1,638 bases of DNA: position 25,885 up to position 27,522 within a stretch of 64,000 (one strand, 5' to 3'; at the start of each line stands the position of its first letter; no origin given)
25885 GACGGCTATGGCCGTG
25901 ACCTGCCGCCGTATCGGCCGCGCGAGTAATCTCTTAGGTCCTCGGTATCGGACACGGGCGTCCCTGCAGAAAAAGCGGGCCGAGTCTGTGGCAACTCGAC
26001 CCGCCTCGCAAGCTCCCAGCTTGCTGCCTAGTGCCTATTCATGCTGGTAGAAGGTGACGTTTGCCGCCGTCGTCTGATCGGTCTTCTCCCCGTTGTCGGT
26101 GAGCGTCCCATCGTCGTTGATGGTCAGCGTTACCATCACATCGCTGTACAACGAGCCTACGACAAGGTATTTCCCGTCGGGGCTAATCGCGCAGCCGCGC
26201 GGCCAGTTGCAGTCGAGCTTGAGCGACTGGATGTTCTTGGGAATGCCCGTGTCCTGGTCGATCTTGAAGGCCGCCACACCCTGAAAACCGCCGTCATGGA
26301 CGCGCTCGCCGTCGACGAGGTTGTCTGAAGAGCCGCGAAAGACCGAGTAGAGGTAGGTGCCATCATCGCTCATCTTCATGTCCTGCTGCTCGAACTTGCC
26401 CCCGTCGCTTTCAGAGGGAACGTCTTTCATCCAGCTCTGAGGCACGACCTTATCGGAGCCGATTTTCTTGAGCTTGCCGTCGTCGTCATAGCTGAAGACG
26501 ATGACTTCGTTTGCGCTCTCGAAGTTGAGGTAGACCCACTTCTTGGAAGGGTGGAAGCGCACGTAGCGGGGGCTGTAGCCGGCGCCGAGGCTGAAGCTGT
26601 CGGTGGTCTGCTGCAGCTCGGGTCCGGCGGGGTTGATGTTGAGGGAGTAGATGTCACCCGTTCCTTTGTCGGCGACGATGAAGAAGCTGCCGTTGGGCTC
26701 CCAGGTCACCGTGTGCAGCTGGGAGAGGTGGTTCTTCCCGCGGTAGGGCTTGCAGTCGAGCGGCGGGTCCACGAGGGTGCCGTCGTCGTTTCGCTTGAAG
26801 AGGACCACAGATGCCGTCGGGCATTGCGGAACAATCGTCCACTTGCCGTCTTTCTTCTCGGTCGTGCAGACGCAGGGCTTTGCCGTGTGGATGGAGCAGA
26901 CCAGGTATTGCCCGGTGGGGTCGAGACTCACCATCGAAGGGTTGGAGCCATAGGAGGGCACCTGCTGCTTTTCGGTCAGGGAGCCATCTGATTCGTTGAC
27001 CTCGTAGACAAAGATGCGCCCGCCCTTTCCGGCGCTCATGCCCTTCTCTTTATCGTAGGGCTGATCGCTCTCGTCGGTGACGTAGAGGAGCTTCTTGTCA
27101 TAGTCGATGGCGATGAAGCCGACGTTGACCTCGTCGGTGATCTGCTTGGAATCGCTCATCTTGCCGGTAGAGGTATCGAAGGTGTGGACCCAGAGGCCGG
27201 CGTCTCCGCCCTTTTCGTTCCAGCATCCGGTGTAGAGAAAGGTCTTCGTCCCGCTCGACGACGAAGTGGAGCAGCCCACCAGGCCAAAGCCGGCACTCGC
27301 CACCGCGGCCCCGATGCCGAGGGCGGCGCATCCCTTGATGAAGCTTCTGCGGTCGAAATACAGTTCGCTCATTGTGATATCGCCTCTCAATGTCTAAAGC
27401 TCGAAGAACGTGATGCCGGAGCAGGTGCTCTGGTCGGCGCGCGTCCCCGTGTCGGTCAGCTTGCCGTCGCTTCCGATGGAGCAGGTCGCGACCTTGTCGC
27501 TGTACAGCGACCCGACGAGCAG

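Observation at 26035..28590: Tandem lactonase-like beta-propeller paralogs targeted to two compartments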

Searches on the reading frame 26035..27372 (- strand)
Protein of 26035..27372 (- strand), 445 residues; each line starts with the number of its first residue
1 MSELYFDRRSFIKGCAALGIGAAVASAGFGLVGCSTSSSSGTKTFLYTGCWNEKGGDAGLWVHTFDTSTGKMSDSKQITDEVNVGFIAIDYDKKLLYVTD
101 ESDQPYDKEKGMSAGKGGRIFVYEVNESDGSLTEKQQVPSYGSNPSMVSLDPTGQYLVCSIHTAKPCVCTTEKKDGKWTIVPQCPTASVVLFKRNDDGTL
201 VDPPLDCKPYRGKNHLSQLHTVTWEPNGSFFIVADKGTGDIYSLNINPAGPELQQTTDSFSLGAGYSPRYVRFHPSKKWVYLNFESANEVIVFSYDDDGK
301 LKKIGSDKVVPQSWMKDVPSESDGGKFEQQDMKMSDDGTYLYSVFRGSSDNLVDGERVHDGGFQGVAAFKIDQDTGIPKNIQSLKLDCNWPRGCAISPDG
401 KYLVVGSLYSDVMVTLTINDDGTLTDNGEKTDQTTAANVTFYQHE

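Call 3: search_protein_families(library=pfam, proteins=[window:26038-27372:-], max_evalue=0.01)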
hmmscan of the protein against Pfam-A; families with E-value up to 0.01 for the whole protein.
seq(445 aa): 5 families
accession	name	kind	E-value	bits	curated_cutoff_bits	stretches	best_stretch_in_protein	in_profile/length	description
PF10282.15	Lactonase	-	4.3e-45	154.9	21.7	1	47-440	3-343/344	Lactonase, 7-bladed beta-propeller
PF25174.1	Beta-prop_THOC3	-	3.9e-05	23.2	305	0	378-416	79-115/272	THOC3 beta-propeller domain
PF23414.1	Beta-prop_EML_2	-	0.00087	19.2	90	0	390-417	41-68/266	Echinoderm microtubule-associated protein second beta-propeller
PF00400.38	WD40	-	0.0011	19.9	27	0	392-407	15-30/39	WD domain, G-beta repeat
PF18764.7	nos_propeller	-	0.0025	18.1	30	0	215-257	10-51/71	Nitrous oxide reductase propeller repeat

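Call 4: search_protein_families(library=ncbifam, proteins=[window:26038-27372:-], max_evalue=0.01)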
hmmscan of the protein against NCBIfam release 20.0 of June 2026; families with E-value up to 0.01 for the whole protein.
seq(445 aa): 4 families
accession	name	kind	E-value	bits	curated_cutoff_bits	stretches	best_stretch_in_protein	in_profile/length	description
NF050136.1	PGL_lacton_Staph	exception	3.8e-19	68.9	500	1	216-436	142-336/341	6-phosphogluconolactonase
NF008258.1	PRK11028.1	equivalog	2.7e-12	46.5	370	1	214-349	124-251/330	6-phosphogluconolactonase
TIGR01409.1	TAT_signal_seq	domain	0.0014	18.9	16.7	1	7-26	2-21/29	twin-arginine translocation signal domain-containing protein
NF052340.1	hydrazine_beta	equivalog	0.004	16.3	560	0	61-163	189-294/372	hydrazine synthase subunit beta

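Call 8: find_encoding_contigs(protein=window:26035-27372:-, flank=10000, max_places=6)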
Protein window:26035-27372:- (445 aa): 3 contigs read that carry it; 2 places shown.
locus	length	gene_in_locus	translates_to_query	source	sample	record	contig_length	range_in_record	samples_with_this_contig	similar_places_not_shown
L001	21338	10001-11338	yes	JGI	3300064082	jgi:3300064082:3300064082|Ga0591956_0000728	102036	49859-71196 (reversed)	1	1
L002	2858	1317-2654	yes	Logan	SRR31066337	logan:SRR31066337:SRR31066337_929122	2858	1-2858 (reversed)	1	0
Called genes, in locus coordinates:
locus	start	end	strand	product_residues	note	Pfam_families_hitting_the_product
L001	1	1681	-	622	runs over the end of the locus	PF02776:TPP_enzyme_N, PF00205:TPP_enzyme_M, PF02775:TPP_enzyme_C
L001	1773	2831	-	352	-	-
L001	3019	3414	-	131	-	PF12838:Fer4_7 (faint), PF13187:Fer4_9 (weak)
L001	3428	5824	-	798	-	PF00384:Molybdopterin, PF01568:Molydop_binding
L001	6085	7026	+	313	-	PF00126:HTH_1, PF03466:LysR_substrate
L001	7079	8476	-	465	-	PF00196:GerE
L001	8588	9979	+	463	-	PF10282:Lactonase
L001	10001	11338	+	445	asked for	PF10282:Lactonase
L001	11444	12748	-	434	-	PF01943:Polysacc_synt, PF03023:MurJ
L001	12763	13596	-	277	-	PF04991:LicD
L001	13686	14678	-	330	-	PF00535:Glycos_transf_2, PF10111:Glyco_tranf_2_2, PF13641:Glyco_tranf_2_3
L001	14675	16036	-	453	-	PF13439:Glyco_transf_4, PF13579:Glyco_trans_4_4, PF00534:Glycos_transf_1, PF13692:Glyco_trans_1_4, PF13524:Glyco_trans_1_2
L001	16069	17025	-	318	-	PF00535:Glycos_transf_2, PF13641:Glyco_tranf_2_3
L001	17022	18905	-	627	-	-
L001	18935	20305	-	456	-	PF01041:DegT_DnrJ_EryC1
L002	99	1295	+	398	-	PF10282:Lactonase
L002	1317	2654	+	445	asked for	PF10282:Lactonase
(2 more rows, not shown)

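Call 9: find_homologous_proteins(query=window:26038-27372:-)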
Query seq(445 aa) (445 aa): 123 proteins with E <= 0.001 among 8000 candidates; the best 120 are listed.
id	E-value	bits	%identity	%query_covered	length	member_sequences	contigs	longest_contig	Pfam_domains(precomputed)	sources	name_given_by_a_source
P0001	0.0e+0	1037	100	100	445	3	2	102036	PF10282.16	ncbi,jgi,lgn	ncbi:MAG: beta-propeller fold lactonase family protein [Coriobacteriales bacterium]|jgi:6-phosphoglu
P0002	7.3e-252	854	81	100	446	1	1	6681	PF10282.16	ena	-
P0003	3.4e-192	657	65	98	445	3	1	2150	PF10282.16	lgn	-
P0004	2.4e-183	628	62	99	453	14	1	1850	PF10282.16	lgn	-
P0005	1.8e-174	599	58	98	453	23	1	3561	PF10282.16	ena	-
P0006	5.7e-137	475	52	99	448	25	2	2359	PF10282.16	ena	-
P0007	1.6e-125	438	50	99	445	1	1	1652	PF10282.16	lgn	-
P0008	2.7e-124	434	48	99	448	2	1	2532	PF10282.16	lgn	-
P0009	4.4e-123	430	49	99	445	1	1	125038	PF10282.16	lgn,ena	-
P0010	7.3e-123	429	48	99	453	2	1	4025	PF22494.4,PF10282.16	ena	-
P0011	4.0e-122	426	47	99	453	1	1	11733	PF22494.4,PF10282.16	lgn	-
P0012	2.7e-121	424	49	99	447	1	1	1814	PF10282.16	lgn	-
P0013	4.1e-121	423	48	100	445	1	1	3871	PF10282.16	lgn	-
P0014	2.0e-120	421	48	99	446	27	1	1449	PF10282.16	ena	-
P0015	3.8e-120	420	48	98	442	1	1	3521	PF22494.4,PF10282.16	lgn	-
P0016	3.1e-119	417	49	90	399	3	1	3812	PF10282.16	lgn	-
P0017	3.5e-116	407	48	90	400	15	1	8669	PF10282.16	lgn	-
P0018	8.4e-115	402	48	90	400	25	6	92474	PF10282.16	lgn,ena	-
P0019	1.7e-112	395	46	89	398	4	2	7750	PF10282.16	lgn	-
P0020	5.3e-107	377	44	90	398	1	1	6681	PF10282.16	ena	-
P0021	1.6e-104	368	43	100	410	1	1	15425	PF10282.16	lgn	-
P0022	5.8e-93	330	42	94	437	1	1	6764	PF10282.16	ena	-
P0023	6.9e-91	323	40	98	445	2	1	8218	PF10282.16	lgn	-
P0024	2.5e-76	275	39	90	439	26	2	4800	PF10282.16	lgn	-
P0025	1.4e-61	227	34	90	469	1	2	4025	PF10282.16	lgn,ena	-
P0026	2.2e-61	226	33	90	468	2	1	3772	PF10282.16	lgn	-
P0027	2.2e-56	210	32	89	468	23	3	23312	PF10282.16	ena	-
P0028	3.6e-53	199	34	90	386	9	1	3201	PF10282.16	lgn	-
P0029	4.3e-41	159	29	90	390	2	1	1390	PF10282.16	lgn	-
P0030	2.3e-40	157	30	89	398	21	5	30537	PF10282.16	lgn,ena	-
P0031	5.7e-40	156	30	90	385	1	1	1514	PF10282.16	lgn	-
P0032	1.3e-39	154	31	89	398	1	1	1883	PF10282.16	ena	-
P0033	3.4e-39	153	30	90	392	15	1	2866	PF10282.16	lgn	-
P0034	1.5e-36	144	29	90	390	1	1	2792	PF10282.16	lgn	-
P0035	2.1e-35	141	29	90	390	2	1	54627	PF10282.16,PF00400.39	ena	-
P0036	3.0e-35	140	29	89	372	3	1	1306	PF10282.16,PF08450.19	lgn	-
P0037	5.5e-22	96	27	91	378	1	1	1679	PF10282.16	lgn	-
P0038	5.3e-20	90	26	90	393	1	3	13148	PF10282.16,PF07433.18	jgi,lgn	jgi:6-phosphogluconolactonase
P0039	1.6e-19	88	27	90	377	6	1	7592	PF10282.16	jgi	-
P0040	1.6e-19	88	26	87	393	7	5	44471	PF10282.16,PF00400.39,PF23414.2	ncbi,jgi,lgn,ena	-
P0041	5.0e-18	83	24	86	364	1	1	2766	PF10282.16,PF00400.39,PF08450.19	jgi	jgi:6-phosphogluconolactonase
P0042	5.4e-18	83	26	89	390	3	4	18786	PF10282.16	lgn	-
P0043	2.2e-17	81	24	87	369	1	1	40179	PF10282.16,PF08450.19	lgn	-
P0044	5.4e-17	80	26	87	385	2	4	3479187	PF10282.16,PF07433.18,PF00400.39,PF07676.19,PF08450.19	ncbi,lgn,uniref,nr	ncbi:lactonase family protein [Paraburkholderia phymatum]|uniref:6-phosphogluconolactonase n=2 Tax=P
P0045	1.1e-16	79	26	86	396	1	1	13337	PF10282.16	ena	-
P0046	1.4e-16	78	23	91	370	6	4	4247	PF10282.16,PF26550.2,PF08450.19,PF23414.2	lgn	-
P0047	2.6e-16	78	25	89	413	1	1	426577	PF10282.16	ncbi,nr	ncbi:MAG: lactonase family protein [Verrucomicrobiaceae bacterium]|nr:lactonase family protein [Verr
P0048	4.1e-16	77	24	82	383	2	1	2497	PF10282.16,PF07433.18,PF02239.23,PF07676.19,PF08450.19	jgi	jgi:6-phosphogluconolactonase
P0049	4.8e-16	77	23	88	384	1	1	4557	PF10282.16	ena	-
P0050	8.1e-16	76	23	90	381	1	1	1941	PF10282.16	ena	-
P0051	1.0e-15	76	24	92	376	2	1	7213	PF10282.16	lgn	-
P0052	1.5e-15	75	25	82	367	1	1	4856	PF10282.16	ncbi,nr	ncbi:MAG: lactonase family protein, partial [Verrucomicrobiales bacterium]|nr:lactonase family prote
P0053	1.7e-15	75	25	89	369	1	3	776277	PF10282.16,PF02239.23,PF23414.2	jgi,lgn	-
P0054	1.8e-15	75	23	89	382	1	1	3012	PF10282.16,PF02239.23,PF08450.19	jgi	jgi:6-phosphogluconolactonase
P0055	2.1e-15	75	24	78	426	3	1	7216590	PF10282.16,PF08450.19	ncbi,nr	ncbi:lactonase family protein [Roseimaritima multifibrata]|nr:lactonase family protein [Roseimaritim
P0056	2.2e-15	75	26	87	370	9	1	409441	PF10282.16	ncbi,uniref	ncbi:lactonase family protein [Flavobacterium sp. ZT3R17]|uniref:lactonase family protein n=1 Tax=Fl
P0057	5.3e-15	73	21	91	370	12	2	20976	PF10282.16,PF01731.27,PF08450.19,PF23414.2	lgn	-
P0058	5.6e-15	73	22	91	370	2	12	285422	PF10282.16,PF08450.19,PF23414.2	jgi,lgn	jgi:6-phosphogluconolactonase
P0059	2.8e-14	71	21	91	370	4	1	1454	PF10282.16,PF01731.27,PF22807.3,PF08450.19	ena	-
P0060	3.0e-14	71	23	86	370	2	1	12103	PF10282.16,PF08450.19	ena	-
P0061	5.1e-14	70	22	89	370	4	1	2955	PF10282.16,PF01731.27,PF26550.2,PF02239.23,PF08450.19,PF23414.2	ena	-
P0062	5.2e-14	70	25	81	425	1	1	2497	PF27112.1,PF10282.16,PF07433.18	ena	-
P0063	8.2e-14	69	22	89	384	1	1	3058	PF10282.16,PF21783.3,PF08450.19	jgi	jgi:6-phosphogluconolactonase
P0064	1.0e-13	69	23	87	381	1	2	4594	PF10282.16,PF08450.19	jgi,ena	jgi:6-phosphogluconolactonase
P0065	1.7e-13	68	21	92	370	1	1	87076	PF10282.16,PF01731.27,PF08450.19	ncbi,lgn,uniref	ncbi:lactonase family protein [Flavobacterium sp.]|uniref:lactonase family protein n=1 Tax=Flavobact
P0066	1.9e-13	68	22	89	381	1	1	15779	PF10282.16,PF08450.19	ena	-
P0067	3.1e-13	67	22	89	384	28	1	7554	PF10282.16,PF08450.19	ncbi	-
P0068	3.3e-13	67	21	90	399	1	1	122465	PF10282.16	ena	-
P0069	4.1e-13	67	24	90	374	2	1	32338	PF10282.16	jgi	-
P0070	4.4e-13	67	24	85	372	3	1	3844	PF10282.16,PF08450.19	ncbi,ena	-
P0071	5.2e-13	67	23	89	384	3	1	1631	PF10282.16,PF08450.19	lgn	-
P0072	1.1e-12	66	22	91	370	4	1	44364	PF10282.16,PF08450.19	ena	-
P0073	1.3e-12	65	24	86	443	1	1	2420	PF10282.16,PF08450.19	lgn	-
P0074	1.9e-12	65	24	79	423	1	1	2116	PF10282.16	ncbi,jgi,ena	jgi:6-phosphogluconolactonase (cycloisomerase 2 family)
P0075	2.1e-12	65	24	88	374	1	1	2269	PF10282.16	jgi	-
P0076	4.0e-12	64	24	93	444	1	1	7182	PF10282.16,PF10518.15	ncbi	ncbi:MAG: lactonase family protein [Bryobacteraceae bacterium]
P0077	4.7e-12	64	22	91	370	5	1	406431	PF10282.16,PF02239.23,PF08450.19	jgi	jgi:6-phosphogluconolactonase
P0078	5.4e-12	63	24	87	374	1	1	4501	PF10282.16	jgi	jgi:6-phosphogluconolactonase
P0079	7.2e-12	63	24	82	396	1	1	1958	PF10282.16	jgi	-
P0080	1.5e-11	62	21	91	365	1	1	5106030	PF10282.16,PF02239.23,PF08450.19,PF23414.2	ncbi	-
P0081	4.3e-11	60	25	87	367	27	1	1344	PF10282.16,PF08450.19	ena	-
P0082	8.2e-11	59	24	69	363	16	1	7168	PF10282.16,PF00400.39,PF23414.2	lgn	-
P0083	8.4e-11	59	23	87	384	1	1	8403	PF10282.16,PF08450.19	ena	-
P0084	2.7e-10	58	24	87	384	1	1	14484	PF10282.16,PF08450.19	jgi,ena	jgi:6-phosphogluconolactonase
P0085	2.8e-10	58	23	92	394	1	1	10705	PF10282.16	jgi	jgi:6-phosphogluconolactonase (cycloisomerase 2 family)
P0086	2.8e-10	58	24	87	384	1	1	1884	PF10282.16,PF08450.19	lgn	-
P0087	4.6e-10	57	24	87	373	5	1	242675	PF22494.4,PF10282.16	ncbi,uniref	ncbi:lactonase family protein [Chryseobacterium contaminans]|uniref:lactonase family protein n=1 Tax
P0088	9.6e-10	56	24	87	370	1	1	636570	PF10282.16,PF02239.23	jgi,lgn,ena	-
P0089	1.4e-9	55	25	69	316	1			PF10282.16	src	-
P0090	3.4e-9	54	24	93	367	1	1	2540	PF22494.4,PF27112.1,PF10282.16,PF08450.19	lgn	-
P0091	3.6e-9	54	24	84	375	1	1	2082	PF10282.16,PF00400.39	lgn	-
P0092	3.7e-9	54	23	81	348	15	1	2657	PF10282.16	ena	-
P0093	5.8e-9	53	21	92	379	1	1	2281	PF10282.16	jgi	-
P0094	8.2e-9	53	24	82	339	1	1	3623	PF10282.16,PF07433.18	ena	-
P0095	8.4e-9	53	24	87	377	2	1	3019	PF10282.16,PF08450.19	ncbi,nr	ncbi:MAG: lactonase family protein [Verrucomicrobiae bacterium]|nr:lactonase family protein [Verruco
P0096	9.3e-9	53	21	97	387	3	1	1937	PF10282.16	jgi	jgi:6-phosphogluconolactonase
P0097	9.7e-9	53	23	87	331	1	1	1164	PF10282.16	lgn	-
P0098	2.0e-8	52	25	62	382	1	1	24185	PF10282.16,PF00400.39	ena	-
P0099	2.3e-8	51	24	87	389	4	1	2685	PF10282.16,PF08450.19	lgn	-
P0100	3.2e-8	51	22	67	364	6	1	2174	PF10282.16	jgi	-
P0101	5.2e-8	50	24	71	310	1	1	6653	PF10282.16,PF08450.19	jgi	jgi:6-phosphogluconolactonase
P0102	5.8e-8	50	23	85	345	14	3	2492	PF10282.16,PF04053.21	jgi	jgi:6-phosphogluconolactonase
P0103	6.7e-8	50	23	85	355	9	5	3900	PF27112.1,PF10282.16,PF04053.21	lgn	-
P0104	7.3e-8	50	23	82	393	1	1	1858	PF10282.16,PF08450.19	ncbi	-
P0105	1.3e-7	49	23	84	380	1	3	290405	PF10282.16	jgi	jgi:6-phosphogluconolactonase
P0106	1.4e-7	49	25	78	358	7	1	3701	PF10282.16,PF02239.23,PF00400.39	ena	-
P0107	7.7e-7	46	23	87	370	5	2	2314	PF10282.16,PF26550.2,PF02239.23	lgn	-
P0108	1.1e-6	46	24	65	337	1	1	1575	PF27112.1,PF16308.11,PF10282.16,PF21959.3,PF20249.4,PF08450.19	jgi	-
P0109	1.5e-6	45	26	50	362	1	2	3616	PF10282.16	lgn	-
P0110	2.0e-6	45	25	70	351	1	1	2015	PF10282.16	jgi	jgi:6-phosphogluconolactonase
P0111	1.1e-5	43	22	89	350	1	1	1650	PF10282.16,PF07433.18,PF02239.23,PF07676.19,PF08450.19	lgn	-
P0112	1.5e-5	42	22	90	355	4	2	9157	PF10282.16,PF07676.19,PF08450.19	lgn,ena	-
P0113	2.0e-5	42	22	71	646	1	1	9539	PF10282.16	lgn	-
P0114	7.0e-5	40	24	76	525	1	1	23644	PF09479.17,PF10282.16,PF01731.27,PF18998.7,PF20249.4,PF01436.28,PF08450.19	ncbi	ncbi:MAG: beta-propeller fold lactonase family protein [Spirochaetia bacterium]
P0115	1.7e-4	39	21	75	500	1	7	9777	PF27112.1,PF10282.16,PF00801.27,PF01436.28,PF08450.19,PF18911.7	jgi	jgi:YVTN family beta-propeller protein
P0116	2.0e-4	38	23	83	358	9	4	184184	PF10282.16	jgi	jgi:6-phosphogluconolactonase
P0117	4.1e-4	37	28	31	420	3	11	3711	PF10282.16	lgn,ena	-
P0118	5.5e-4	37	24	41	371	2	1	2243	PF10282.16,PF01731.27,PF22807.3,PF01436.28,PF08450.19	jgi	jgi:6-phosphogluconolactonase (cycloisomerase 2 family)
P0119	5.6e-4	37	23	78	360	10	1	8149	PF10282.16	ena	-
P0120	6.0e-4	37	22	70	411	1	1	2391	PF22494.4,PF10282.16,PF08450.19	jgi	jgi:6-phosphogluconolactonase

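Call 15: find_related_loci(query=A2, collection=genome_contigs, flank=10000)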
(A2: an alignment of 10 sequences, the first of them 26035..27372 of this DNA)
Query A2 (445 aa) in genome_contigs; peptide patterns used: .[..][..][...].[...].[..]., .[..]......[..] (x = any residue, [..] = any of these).
21 stretches matched a pattern; 1 encode a relative of the query (tblastn E <= 1e-3); 1 distinct loci.
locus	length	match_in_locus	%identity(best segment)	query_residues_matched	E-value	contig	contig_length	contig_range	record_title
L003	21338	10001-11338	62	3-443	0e+0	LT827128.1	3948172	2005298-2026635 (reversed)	Gordonibacter sp. Marseille-P2775 genome assembly, chromosome: contig00001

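Call 17: find_encoding_contigs(protein=P0009, flank=10000, max_places=3)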
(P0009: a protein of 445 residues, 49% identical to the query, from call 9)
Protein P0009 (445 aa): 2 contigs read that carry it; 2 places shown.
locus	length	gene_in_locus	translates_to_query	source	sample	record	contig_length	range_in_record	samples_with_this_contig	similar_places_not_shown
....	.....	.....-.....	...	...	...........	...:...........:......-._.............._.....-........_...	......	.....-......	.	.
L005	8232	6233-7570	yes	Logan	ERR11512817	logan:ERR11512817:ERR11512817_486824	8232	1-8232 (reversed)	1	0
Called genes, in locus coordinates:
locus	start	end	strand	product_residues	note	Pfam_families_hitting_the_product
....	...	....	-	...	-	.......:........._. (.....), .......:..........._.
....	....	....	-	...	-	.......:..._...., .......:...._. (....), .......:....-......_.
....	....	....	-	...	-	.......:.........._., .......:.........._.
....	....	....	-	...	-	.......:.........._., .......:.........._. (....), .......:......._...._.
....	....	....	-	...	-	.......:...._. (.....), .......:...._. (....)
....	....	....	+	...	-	-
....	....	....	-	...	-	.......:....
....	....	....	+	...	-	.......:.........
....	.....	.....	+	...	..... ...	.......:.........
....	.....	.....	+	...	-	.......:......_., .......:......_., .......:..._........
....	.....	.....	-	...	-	-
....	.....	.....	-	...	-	-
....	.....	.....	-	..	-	-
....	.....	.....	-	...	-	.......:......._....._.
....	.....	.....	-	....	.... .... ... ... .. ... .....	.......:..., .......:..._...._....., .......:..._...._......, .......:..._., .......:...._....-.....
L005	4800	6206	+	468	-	PF10282:Lactonase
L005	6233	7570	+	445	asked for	PF10282:Lactonase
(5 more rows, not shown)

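Call 18: find_encoding_contigs(protein=P0018, flank=10000, max_places=4)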
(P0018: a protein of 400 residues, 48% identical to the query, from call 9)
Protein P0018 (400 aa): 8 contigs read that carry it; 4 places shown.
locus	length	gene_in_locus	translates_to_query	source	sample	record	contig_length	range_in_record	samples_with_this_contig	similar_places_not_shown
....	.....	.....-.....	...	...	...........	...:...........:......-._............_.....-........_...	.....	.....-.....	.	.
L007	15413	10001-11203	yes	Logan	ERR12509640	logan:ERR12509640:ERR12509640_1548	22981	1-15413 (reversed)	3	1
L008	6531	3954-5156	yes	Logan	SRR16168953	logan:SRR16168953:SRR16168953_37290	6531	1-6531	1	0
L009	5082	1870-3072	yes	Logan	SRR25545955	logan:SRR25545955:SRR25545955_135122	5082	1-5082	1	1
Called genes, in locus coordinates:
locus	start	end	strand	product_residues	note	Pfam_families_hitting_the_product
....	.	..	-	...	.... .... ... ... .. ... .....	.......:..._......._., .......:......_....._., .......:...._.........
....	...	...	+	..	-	-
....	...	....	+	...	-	-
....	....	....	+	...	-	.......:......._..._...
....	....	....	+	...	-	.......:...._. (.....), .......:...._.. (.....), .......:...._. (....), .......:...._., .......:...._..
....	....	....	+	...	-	-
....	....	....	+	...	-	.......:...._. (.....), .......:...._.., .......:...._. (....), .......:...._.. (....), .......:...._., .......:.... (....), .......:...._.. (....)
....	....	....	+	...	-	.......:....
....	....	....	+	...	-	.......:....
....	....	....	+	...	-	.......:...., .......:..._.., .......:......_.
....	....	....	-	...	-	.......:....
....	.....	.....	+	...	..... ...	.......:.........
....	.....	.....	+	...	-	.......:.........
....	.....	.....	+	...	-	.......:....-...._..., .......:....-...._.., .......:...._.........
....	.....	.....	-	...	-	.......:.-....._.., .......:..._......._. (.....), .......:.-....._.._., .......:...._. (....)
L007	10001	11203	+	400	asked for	PF10282:Lactonase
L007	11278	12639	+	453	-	PF10282:Lactonase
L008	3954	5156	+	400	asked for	PF10282:Lactonase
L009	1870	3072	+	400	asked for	PF10282:Lactonase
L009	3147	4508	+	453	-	PF10282:Lactonase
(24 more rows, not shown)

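Call 19: find_encoding_contigs(protein=P0023, flank=8000, max_places=2)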
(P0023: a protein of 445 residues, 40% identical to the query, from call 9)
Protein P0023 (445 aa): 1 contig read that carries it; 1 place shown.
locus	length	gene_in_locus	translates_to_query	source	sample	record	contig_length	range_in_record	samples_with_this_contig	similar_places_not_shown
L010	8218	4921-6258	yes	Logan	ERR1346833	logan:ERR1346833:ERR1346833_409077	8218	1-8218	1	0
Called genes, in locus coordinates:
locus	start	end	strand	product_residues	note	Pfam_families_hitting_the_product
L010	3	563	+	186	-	?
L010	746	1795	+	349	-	PF22290:DmmA-like_N, PF00111:Fer2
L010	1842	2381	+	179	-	PF00903:Glyoxalase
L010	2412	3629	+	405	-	PF03929:PepSY_TM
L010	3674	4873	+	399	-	PF03929:PepSY_TM, PF14358:DUF4405 (faint)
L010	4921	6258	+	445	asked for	PF10282:Lactonase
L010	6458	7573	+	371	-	PF13609:Porin_4, PF00267:Porin_1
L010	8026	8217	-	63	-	?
